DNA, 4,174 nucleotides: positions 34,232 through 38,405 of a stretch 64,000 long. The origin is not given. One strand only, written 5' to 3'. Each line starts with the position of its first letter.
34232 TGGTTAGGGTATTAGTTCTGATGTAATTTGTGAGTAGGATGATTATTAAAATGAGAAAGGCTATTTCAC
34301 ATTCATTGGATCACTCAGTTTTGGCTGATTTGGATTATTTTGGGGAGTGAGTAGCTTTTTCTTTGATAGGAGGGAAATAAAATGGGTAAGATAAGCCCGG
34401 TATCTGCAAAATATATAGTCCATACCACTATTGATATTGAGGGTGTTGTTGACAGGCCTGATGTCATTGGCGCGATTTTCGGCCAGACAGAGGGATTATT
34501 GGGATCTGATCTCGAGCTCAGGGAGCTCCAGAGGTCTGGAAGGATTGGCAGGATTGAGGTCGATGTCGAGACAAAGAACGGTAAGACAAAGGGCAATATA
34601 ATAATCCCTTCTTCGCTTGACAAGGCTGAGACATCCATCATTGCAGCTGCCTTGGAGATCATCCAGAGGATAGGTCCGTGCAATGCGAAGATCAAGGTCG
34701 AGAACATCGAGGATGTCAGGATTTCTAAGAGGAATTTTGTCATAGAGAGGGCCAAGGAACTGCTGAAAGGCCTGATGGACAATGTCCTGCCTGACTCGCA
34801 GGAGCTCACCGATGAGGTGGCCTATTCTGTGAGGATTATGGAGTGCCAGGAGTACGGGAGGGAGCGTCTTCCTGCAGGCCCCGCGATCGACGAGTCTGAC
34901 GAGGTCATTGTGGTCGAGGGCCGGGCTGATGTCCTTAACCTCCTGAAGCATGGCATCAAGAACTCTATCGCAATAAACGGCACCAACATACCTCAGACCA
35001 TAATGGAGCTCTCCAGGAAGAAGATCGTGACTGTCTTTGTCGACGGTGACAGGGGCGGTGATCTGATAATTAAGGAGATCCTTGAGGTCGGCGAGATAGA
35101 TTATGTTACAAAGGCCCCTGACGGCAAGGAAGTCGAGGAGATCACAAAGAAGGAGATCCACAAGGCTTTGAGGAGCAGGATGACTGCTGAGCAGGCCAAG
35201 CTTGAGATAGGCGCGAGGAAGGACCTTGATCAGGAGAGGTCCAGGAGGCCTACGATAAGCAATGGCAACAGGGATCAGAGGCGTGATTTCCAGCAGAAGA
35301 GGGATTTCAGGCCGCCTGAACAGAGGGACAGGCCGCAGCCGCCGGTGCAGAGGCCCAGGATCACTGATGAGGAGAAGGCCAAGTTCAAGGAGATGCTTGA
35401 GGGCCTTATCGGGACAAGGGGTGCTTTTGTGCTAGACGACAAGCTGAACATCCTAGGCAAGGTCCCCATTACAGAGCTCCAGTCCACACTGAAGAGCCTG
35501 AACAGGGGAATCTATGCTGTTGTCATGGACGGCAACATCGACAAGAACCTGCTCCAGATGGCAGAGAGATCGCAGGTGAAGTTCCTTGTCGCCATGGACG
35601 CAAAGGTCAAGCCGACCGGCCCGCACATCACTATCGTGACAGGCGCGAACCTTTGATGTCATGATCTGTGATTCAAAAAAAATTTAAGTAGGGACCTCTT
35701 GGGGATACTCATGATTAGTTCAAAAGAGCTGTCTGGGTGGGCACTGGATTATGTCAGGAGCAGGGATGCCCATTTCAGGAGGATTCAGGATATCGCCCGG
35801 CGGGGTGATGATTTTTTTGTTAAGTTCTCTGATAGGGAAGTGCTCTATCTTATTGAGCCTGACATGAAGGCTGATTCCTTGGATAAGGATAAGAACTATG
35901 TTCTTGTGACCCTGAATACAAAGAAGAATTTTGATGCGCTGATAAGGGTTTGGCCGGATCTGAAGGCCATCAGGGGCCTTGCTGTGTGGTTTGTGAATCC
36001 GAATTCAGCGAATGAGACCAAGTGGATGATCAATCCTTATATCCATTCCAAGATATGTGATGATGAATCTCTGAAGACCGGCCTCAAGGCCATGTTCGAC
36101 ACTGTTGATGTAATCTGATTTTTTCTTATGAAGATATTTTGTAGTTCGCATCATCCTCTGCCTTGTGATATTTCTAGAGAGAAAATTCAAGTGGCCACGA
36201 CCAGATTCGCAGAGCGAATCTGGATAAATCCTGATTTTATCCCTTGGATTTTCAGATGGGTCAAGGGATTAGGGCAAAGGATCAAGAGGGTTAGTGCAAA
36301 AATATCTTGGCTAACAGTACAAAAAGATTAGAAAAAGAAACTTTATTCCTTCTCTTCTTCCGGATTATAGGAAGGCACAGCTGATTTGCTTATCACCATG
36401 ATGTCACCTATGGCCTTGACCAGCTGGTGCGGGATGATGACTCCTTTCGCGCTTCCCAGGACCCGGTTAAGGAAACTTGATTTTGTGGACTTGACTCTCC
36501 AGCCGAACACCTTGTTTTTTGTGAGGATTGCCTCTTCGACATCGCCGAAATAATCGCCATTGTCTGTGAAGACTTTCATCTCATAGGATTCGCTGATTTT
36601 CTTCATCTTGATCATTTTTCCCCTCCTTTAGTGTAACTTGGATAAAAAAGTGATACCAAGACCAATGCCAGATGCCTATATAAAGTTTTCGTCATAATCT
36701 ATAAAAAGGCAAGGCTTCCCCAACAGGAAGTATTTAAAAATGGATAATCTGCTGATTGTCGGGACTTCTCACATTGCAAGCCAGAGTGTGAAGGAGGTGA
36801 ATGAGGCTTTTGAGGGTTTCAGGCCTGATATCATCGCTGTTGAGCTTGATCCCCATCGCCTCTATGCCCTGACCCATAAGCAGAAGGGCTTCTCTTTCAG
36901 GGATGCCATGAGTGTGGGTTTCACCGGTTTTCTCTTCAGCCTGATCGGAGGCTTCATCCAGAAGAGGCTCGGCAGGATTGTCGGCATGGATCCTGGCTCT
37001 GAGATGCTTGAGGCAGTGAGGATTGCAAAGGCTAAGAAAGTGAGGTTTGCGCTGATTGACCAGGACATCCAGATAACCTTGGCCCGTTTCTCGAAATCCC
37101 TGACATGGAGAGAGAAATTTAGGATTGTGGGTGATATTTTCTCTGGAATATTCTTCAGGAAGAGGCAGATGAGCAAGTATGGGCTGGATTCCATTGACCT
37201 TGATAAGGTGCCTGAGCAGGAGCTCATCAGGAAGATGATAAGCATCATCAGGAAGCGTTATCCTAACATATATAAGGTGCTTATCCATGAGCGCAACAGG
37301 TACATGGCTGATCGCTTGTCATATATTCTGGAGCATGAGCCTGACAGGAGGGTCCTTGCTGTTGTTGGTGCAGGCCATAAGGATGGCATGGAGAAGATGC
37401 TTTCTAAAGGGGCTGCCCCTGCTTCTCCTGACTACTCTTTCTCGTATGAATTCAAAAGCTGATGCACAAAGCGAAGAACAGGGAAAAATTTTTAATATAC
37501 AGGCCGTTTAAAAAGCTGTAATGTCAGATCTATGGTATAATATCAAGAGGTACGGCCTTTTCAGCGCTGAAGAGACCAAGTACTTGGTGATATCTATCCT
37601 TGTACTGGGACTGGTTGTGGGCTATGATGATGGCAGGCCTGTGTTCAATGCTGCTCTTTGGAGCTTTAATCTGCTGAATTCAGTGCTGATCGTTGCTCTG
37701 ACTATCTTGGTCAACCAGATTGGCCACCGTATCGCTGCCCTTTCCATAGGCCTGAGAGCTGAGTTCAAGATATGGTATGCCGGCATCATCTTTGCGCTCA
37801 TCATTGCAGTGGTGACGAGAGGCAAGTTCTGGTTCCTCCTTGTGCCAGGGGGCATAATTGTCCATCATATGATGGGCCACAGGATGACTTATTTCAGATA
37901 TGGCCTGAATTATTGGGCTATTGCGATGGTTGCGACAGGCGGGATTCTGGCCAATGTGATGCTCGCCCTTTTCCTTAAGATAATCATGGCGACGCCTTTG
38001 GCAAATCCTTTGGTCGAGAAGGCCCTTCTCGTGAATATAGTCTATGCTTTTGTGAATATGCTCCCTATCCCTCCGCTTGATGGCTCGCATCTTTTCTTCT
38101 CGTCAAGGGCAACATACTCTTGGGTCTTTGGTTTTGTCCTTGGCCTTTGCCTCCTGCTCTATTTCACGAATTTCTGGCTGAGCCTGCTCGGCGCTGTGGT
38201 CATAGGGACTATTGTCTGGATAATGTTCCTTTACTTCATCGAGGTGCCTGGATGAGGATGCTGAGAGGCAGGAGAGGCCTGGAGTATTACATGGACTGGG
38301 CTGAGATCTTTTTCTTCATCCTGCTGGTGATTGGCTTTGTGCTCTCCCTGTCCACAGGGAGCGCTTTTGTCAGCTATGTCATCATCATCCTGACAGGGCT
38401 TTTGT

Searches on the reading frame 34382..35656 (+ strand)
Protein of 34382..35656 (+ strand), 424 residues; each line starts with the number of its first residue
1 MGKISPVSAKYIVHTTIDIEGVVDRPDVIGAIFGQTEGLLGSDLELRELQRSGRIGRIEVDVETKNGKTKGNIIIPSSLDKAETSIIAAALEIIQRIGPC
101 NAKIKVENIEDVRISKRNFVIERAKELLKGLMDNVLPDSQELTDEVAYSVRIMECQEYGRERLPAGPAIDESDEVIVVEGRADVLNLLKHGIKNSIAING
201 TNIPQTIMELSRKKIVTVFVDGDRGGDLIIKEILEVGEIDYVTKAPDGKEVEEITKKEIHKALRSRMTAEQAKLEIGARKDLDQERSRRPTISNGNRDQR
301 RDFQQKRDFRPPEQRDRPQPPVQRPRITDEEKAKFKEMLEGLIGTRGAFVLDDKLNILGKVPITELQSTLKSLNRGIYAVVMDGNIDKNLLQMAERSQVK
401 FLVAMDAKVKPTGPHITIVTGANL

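Call 46: search_protein_families(library=pfam, proteins=[window:34382-35656:+], max_evalue=0.001)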
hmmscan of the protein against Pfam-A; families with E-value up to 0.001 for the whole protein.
window:34382-35656:+ (424 aa): 3 families
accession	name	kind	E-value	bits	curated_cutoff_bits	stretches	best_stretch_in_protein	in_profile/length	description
PF13662.12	Toprim_4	-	7.1e-10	39.4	25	1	173-235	1-72/85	Toprim domain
PF13155.12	Toprim_2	-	1.3e-07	32.3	22.1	1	176-251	1-84/88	Toprim-like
PF01751.28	Toprim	-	7.3e-07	29.7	23.1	1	174-252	1-94/96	Toprim domain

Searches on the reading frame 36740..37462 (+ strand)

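Call 49: search_protein_families(library=pfam, proteins=[window:36740-37462:+], max_evalue=0.001)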
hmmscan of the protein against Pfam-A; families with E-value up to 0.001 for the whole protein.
window:36740-37462:+ (240 aa): 1 family
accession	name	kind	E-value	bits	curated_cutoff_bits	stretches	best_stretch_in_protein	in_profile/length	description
PF01963.22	TraB_PrgY_gumN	-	7.3e-22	78.9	26.8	1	5-221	13-251/263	TraB/PrgY/gumN family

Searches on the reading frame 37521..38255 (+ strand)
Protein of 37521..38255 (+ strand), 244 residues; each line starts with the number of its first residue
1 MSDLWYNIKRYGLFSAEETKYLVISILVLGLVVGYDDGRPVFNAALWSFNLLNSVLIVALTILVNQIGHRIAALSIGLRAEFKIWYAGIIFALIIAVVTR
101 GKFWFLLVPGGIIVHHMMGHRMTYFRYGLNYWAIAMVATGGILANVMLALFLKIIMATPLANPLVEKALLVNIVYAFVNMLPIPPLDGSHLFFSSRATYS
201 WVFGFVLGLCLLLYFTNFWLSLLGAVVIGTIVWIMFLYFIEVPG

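Call 49: search_protein_families(library=pfam, proteins=[window:37521-38255:+], max_evalue=0.001)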
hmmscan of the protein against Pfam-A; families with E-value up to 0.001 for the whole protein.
window:37521-38255:+ (244 aa): 1 family
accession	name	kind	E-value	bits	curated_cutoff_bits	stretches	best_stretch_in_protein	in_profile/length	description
PF02163.28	Peptidase_M50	-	1.2e-07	31.7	27.2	1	16-194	44-192/221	Peptidase family M50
